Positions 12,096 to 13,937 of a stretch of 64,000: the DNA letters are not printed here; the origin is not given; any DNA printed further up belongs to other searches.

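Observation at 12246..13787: Islet cargo gene: PH-domain-like cytoplasmic N-terminus, TM block, extracytoplasmic C-terminal domain of unknown fold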

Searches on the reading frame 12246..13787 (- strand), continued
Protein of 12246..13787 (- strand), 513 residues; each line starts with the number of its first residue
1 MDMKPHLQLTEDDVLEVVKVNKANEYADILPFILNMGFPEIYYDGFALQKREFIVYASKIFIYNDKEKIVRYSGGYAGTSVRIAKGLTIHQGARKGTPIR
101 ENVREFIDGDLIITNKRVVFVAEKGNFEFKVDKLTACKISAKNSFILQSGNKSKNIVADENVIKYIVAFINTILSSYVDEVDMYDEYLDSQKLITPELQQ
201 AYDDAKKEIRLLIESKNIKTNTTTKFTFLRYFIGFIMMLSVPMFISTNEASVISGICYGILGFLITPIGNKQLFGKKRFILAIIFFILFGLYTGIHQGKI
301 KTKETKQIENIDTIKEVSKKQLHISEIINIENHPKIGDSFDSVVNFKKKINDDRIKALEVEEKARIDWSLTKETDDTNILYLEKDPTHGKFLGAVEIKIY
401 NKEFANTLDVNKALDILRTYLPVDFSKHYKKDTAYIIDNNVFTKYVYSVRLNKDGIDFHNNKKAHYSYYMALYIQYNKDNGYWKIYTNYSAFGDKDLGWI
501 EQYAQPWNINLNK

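Call 26: search_protein_families(library=pfam, proteins=[P0082, P0088, P0039, P0045, P0041, P0046, P0053, P0067, P0071, P0048], max_evalue=0.1)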
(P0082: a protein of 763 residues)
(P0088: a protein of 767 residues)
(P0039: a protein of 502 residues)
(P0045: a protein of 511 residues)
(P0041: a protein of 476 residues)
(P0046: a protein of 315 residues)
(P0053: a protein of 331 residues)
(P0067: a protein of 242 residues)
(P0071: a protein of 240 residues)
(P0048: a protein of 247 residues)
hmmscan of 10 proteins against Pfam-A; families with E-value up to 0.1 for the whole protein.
P0082 (763 aa): 2 families
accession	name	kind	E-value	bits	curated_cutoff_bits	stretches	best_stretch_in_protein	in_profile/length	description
PF08378.17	NERD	-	0.00014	22.8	22.1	1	488-557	7-87/111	Nuclease-related domain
PF03531.20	SSrecog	-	0.089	13.2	22.2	0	109-152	3-47/69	Structure-specific recognition protein (SSRP1)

P0088 (767 aa): 4 families
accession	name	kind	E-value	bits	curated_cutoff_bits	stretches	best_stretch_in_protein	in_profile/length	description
PF08378.17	NERD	-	0.014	16.4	22.1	1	502-548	6-54/111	Nuclease-related domain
PF14470.12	bPH_3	-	0.048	14.6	23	0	108-166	19-73/95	Bacterial PH domain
PF11605.14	Vps36_ESCRT-II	-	0.079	13.6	24.1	0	108-156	34-87/92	Vacuolar protein sorting protein 36 Vps36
PF25601.1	AAA_lid_14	-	0.089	13.1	27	0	237-255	38-56/87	AAA+ ATPase lid domain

P0039 (502 aa): 2 families
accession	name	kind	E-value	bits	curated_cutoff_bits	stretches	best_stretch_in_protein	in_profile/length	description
PF25302.1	NADase_transloc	-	2.6e-16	60.6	27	1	265-409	7-145/146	NAD glycohydrolase translocation F5/8 type C domain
PF00754.31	F5_F8_type_C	-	1.9e-08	34.9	28.2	1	280-389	10-114/127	F5/8 type C domain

P0045 (511 aa): 1 family
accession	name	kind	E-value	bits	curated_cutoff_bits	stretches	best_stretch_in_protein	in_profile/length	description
PF06303.17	MatP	-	0.053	14.5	27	0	177-202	15-40/84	MatP N-terminal domain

P0041 (476 aa): 2 families
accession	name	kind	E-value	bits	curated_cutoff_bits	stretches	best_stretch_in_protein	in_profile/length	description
PF14018.11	DUF4234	-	0.018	15.6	25.3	0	34-62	39-66/70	Domain of unknown function (DUF4234)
PF04283.17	CheF-arch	-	0.022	14.9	25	1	166-203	15-52/218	Chemotaxis signal transduction system protein F from archaea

P0046 (315 aa): 1 family
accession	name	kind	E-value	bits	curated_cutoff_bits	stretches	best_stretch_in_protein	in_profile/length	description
PF14020.11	DUF4236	-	2.8e-20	73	27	1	3-56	1-54/55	Protein of unknown function (DUF4236)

P0053 (331 aa): 3 families
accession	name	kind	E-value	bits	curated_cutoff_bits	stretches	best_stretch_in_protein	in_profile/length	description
PF14020.11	DUF4236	-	4.2e-18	66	27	1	14-66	2-54/55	Protein of unknown function (DUF4236)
PF11773.13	ComGE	-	0.018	15.3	25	0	100-153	12-61/82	Competence system putative prepilin ComGE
PF15569.11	Imm40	-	0.026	15.5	25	1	159-226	15-80/90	Immunity protein 40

P0067 (242 aa): 2 families
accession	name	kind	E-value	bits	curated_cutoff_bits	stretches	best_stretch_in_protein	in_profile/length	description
PF20563.3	DUF6773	-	0.014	15.7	27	1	9-73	81-153/163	Family of unknown function (DUF6773)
PF25641.1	Head_fiber_dimeric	-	0.051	13.8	30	0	133-147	19-33/61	Head fiber dimeric protein-like domain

P0071 (240 aa): 2 families
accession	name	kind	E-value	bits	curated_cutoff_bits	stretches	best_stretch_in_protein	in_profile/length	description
PF20197.3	DUF6560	-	0.0029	18.3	27.8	1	11-63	53-104/174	Family of unknown function (DUF6560)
PF09456.16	RcsC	-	0.073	13.4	25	0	83-142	16-75/91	RcsC Alpha-Beta-Loop (ABL)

P0048 (247 aa): 0 families

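Call 28: find_related_loci(query=A1, collection=genome_contigs, flank=10000)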
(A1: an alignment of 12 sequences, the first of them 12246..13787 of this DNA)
Query A1 (513 aa) in genome_contigs; peptide patterns used: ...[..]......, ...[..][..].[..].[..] (x = any residue, [..] = any of these).
47 stretches matched a pattern; 9 encode a relative of the query (tblastn E <= 1e-3); 9 distinct loci.
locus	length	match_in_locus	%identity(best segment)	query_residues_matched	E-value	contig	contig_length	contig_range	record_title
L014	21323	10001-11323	35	21-512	7e-88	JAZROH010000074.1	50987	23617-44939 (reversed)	MAG: Clostridia bacterium isolate T1900045393_YK20190083.MAGScoT_cleanbin_000003 SGB_6944_k141_1228991, whole genome sho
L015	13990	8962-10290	35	21-513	5e-86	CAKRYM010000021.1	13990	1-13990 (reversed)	MAG: uncultured Firmicutes bacterium isolate REFINED_METABAT215_TOP10_CONTIGS_1500_ASSEMBLY_K77_MERGED__Hadza_PheChl_Fib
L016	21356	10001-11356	28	12-513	1e-55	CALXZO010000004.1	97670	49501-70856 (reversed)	MAG: uncultured Clostridia bacterium isolate BRZ_GG__bin110 genome assembly, contig: BRZ_GG__NODE_345_length_97670_cov_7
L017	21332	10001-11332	35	7-508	8e-45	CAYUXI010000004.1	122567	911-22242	MAG TPA_asm: uncultured Oscillospiraceae bacterium isolate binchicken_co370_216 genome assembly, contig: NODE_196_length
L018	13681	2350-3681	34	7-508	2e-44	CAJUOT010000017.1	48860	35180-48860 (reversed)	MAG TPA_asm: uncultured Oscillospiraceae bacterium isolate MGBC152544 genome assembly, contig: MGBC152544.17, whole geno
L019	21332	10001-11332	34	7-508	2e-44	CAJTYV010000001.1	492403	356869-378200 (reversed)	MAG TPA_asm: uncultured Ruminococcus sp. isolate MGBC117665 genome assembly, contig: MGBC117665.1, whole genome shotgun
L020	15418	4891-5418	42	7-182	2e-42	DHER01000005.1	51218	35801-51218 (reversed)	MAG TPA_asm: Firmicutes bacterium UBA4845 UBA4845_contig_1785, whole genome shotgun sequence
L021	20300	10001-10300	35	37-134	4e-9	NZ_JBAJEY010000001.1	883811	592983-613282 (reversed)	Thiofaba sp. EF100 NODE_1, whole genome shotgun sequence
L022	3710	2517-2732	33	79-143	3e-4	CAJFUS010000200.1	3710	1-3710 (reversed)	Candidatus Neoanaerotignum tabaqchaliae isolate Coassembly_mag_445 genome assembly, contig: MAGpy_11413_min2k_bin_445_fa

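Call 42: search_protein_families(library=padloc, alignment_id=A4, max_evalue=0.00001)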
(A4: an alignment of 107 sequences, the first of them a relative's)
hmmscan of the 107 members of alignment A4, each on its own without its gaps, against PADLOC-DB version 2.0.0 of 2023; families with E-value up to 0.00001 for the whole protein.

A. member 1, L001:1715-2719:- (334 aa): 0 families

B. families by the number of members that match (of 107 scanned): 226 families (the first 25 are shown)
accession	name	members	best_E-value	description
PDLC03279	MTase_II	4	8.2e-92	Type II methyltransferase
PDLC04134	mad2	4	3.8e-19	mads_2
PDLC03270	MTase_II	3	1.6e-132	Type II methyltransferase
PDLC03234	MTase_II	3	3.4e-116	Type II methyltransferase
PDLC03378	MTase_II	3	1.2e-105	Type II methyltransferase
PDLC03326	MTase_II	3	3.4e-101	Type II methyltransferase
PDLC00033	DruM2|DruM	3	4.1e-92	DNA cytosine methylase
PDLC03272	MTase_II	3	1.3e-77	Type II methyltransferase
PDLC03237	MTase_II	3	4.6e-77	Type II methyltransferase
PDLC00026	DruM2|DruM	3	1.4e-67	DNA cytosine methylase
PDLC02649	DrmMII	3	1.3e-65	DrmMII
PDLC02648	DrmMII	3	7.4e-65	DrmMII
PDLC03225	MTase_II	3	1.6e-64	Type II methyltransferase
PDLC00027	DruM2|DruM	3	2.4e-59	DNA cytosine methylase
PDLC03307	MTase_II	3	1.6e-55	Type II methyltransferase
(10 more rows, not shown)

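Call 43: search_protein_families(library=pfam, alignment_id=A4, max_evalue=0.00001)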
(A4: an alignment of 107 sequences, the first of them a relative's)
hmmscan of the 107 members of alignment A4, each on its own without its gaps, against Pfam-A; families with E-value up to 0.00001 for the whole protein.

A. member 1, L001:1715-2719:- (334 aa): 0 families

B. families by the number of members that match (of 107 scanned): 106 families (the first 25 are shown)
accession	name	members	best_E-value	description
PF00145.23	DNA_methylase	3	3.2e-80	C-5 cytosine-specific DNA methylase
PF00534.26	Glycos_transf_1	3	6.2e-30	Glycosyl transferases group 1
PF07728.20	AAA_5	3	8.7e-23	AAA domain (dynein-related subfamily)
PF09563.16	RE_LlaJI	2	1.5e-53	LlaJI restriction endonuclease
PF13692.12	Glyco_trans_1_4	2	1.1e-26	Glycosyl transferases group 1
PF05193.26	Peptidase_M16_C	2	8e-23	Peptidase M16 inactive domain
PF01381.28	HTH_3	2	8.6e-17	Helix-turn-helix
PF13439.12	Glyco_transf_4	2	3.9e-16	Glycosyltransferase Family 4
PF00293.34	NUDIX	2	3.9e-16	NUDIX domain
PF12844.13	HTH_19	2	7.3e-13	Helix-turn-helix domain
PF13560.12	HTH_31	2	3.7e-10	Helix-turn-helix domain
PF07669.17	Eco57I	2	3.3e-08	Eco57I restriction-modification methylase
PF01921.24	tRNA-synt_1f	1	6.3e-112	tRNA synthetases class I (K)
PF20473.4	MmeI_Mtase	1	1.5e-87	MmeI, DNA-methyltransferase domain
PF01790.23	LGT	1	3.4e-77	Prolipoprotein diacylglyceryl transferase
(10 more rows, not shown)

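Call 44: search_protein_families(library=pfam, proteins=[L017:2993-4057:+, L017:4057-6276:+, L017:6276-7745:+, L017:8077-9966:+, L017:11369-12406:+, L019:2893-5754:+, L019:5754-7223:+, L019:8017-9966:+, L019:11403-13415:+, L019:13424-14110:+], max_evalue=0.001)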
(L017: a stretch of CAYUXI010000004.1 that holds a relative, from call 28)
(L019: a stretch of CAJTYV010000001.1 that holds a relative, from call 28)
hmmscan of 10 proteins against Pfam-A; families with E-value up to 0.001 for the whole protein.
L017:2993-4057:+ (355 aa): 2 families
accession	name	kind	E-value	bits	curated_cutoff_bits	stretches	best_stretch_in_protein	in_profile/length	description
PF00145.23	DNA_methylase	-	3.2e-80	270.4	22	1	4-348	2-324/324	C-5 cytosine-specific DNA methylase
PF09445.16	Methyltransf_15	-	0.00075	19.6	22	0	4-89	3-91/165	RNA cap guanine-N2 methyltransferase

L017:4057-6276:+ (740 aa): 1 family
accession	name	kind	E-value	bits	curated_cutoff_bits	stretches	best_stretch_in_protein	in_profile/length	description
PF07728.20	AAA_5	-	8.9e-12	45.6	22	1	420-595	3-138/139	AAA domain (dynein-related subfamily)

L017:6276-7745:+ (490 aa): 1 family
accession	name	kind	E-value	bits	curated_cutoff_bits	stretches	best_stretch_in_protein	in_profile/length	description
PF09563.16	RE_LlaJI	-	1.5e-53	182.8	23.6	2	79-315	1-241/365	LlaJI restriction endonuclease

L017:8077-9966:+ (630 aa): 0 families

L017:11369-12406:+ (346 aa): 0 families

L019:2893-5754:+ (954 aa): 1 family
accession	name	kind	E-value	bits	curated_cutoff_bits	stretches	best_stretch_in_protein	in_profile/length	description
PF07728.20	AAA_5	-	4.5e-11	43.3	22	1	634-809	3-138/139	AAA domain (dynein-related subfamily)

L019:5754-7223:+ (490 aa): 1 family
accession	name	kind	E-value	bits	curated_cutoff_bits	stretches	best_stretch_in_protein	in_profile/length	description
PF09563.16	RE_LlaJI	-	6e-53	180.8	23.6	2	79-315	1-241/365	LlaJI restriction endonuclease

L019:8017-9966:+ (650 aa): 0 families

L019:11403-13415:+ (671 aa): 2 families
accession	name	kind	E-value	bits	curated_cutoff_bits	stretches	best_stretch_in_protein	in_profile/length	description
PF22083.2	I-HmuI_NUMOD-like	-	2.7e-17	62.5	27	2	622-663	3-43/46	DNA endonuclease I-HmuI-like, NUMOD-like domain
PF07453.19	NUMOD1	-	8.5e-08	32.7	22.8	0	551-579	8-36/37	NUMOD1 domain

L019:13424-14110:+ (229 aa): 0 families

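Call 45: search_protein_families(library=pfam, proteins=[L016:22-4194:+, L016:7114-9897:+, L016:11473-11859:+, L016:12013-12852:+, L014:7888-8685:+, L014:8777-9355:+, L014:9408-9908:+, L014:11694-12395:+, L020:3912-4682:+, L020:5934-7712:+], max_evalue=0.001)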
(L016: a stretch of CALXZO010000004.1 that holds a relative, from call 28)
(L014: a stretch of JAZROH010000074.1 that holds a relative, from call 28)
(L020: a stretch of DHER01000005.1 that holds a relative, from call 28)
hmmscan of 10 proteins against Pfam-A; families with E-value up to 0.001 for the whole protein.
L016:22-4194:+ (1391 aa): 5 families
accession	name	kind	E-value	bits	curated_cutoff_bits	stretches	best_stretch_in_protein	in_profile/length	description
PF04851.21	ResIII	-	5.9e-08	33.2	22.5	1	1199-1390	2-136/164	Type III restriction enzyme, res subunit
PF00176.29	SNF2-rel_dom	-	7.5e-07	29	24.9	1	1216-1391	18-137/290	SNF2-related domain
PF07669.17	Eco57I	-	2.8e-06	28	25.3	1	579-683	38-160/171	Eco57I restriction-modification methylase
PF08241.18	Methyltransf_11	-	5.1e-05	24.3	21.2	1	553-616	1-65/95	Methyltransferase domain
PF13649.12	Methyltransf_25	-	5.6e-05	24.2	27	1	552-619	1-73/97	Methyltransferase domain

L016:7114-9897:+ (928 aa): 7 families
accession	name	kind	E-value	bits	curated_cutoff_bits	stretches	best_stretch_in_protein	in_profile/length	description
PF20473.4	MmeI_Mtase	-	1.5e-87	293.5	27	1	362-624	5-258/259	MmeI, DNA-methyltransferase domain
PF20466.3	MmeI_TRD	-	1.9e-75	253.2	27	1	643-846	2-206/207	MmeI, target recognition domain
PF20464.3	MmeI_N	-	1.1e-35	124.1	27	1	9-185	2-179/181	MmeI, N-terminal domain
PF20465.4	MmeI_hel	-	3.4e-23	82.7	27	1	199-274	2-75/75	MmeI, helicase spacer domain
PF20467.3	MmeI_C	-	5.4e-22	78.3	27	1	849-926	3-79/83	MmeI, C-terminal domain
PF07669.17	Eco57I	-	3.3e-08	34.2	25.3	1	430-585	2-159/171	Eco57I restriction-modification methylase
PF02384.22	N6_Mtase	-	0.00012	22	20.4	1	377-537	47-163/311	N-6 DNA Methylase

L016:11473-11859:+ (129 aa): 1 family
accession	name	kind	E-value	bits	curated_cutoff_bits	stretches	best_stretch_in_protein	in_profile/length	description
PF12959.12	DUF3848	-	7.5e-17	61.6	30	1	7-98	1-92/95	Protein of unknown function (DUF3848)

L016:12013-12852:+ (280 aa): 2 families
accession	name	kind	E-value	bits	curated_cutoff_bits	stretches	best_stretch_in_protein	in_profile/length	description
PF13155.12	Toprim_2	-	2.1e-11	44.5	22.1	1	161-264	2-88/88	Toprim-like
PF13154.11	DUF3991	-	4.1e-09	37.2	24.5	1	81-150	1-71/74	Protein of unknown function (DUF3991)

L014:7888-8685:+ (266 aa): 3 families
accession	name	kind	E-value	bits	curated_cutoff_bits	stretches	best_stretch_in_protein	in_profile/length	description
PF13561.12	adh_short_C2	-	1.7e-44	152.6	27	1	26-262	7-235/236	Enoyl-(Acyl carrier protein) reductase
PF00106.31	adh_short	-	7.6e-38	130.4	26.6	1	22-202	7-182/195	short chain dehydrogenase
PF08659.16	KR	-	5.7e-14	52.9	22.6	1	22-181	7-161/180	KR domain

L014:8777-9355:+ (193 aa): 0 families

L014:9408-9908:+ (167 aa): 0 families

L014:11694-12395:+ (234 aa): 1 family
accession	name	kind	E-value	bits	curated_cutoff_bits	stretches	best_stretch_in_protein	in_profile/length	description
PF01725.21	Ham1p_like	-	6.5e-71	238.5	22.5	1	42-227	1-185/186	Ham1 family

L020:3912-4682:+ (257 aa): 4 families
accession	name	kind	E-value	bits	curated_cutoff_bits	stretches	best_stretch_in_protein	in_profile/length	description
PF01381.28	HTH_3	-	3.2e-16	59.6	23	1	16-70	1-55/55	Helix-turn-helix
PF12844.13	HTH_19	-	7.3e-13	48.7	30.2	1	13-74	1-62/64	Helix-turn-helix domain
PF13560.12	HTH_31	-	7.3e-08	33.1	27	1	12-70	2-61/64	Helix-turn-helix domain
PF04545.22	Sigma70_r4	-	0.00036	20.4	24.1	1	16-45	12-41/50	Sigma-70, region 4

L020:5934-7712:+ (593 aa): 0 families

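Call 51: find_encoding_contigs(protein=window:12246-13787:-, flank=4000, max_places=10)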
Protein window:12246-13787:- (513 aa): 9 contigs read that carry it; 3 places shown.
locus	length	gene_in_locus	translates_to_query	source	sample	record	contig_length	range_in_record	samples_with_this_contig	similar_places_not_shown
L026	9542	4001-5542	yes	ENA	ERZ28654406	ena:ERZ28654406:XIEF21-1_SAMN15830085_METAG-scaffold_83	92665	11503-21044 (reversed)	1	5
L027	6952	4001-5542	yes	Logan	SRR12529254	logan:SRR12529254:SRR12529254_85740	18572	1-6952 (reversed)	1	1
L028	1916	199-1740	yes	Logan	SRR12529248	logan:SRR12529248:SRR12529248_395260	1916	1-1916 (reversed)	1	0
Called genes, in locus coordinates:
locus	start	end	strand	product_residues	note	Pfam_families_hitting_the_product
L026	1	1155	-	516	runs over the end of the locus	PF00149:Metallophos, PF02872:5_nucleotid_C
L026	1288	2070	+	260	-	PF03747:ADP_ribosyl_GH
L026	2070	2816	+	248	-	PF04231:Endonuclease_1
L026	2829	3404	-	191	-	-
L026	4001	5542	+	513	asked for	-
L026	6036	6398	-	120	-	PF00462:Glutaredoxin (weak), PF05768:Glrx-like (weak)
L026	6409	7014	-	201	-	-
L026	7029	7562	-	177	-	-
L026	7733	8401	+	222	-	-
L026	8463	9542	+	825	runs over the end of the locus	PF01966:HD (weak)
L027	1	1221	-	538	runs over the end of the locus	PF00149:Metallophos, PF02872:5_nucleotid_C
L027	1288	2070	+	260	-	PF03747:ADP_ribosyl_GH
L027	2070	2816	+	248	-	PF04231:Endonuclease_1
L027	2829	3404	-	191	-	-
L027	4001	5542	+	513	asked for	-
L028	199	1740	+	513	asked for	-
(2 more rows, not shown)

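Call 52: find_related_loci(query=A1, collection=viral_contigs, flank=10000)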
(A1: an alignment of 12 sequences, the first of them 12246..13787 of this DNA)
Query A1 (513 aa) in viral_contigs; peptide patterns used: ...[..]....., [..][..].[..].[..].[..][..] (x = any residue, [..] = any of these).
30 stretches matched a pattern; 3 encode a relative of the query (tblastn E <= 1e-3); 3 distinct loci.
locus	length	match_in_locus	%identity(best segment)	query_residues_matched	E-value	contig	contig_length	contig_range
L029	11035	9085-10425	35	6-511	3e-91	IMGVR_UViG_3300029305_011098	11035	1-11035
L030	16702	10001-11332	34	7-508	6e-45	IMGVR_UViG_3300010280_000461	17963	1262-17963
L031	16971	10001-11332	34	7-508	6e-45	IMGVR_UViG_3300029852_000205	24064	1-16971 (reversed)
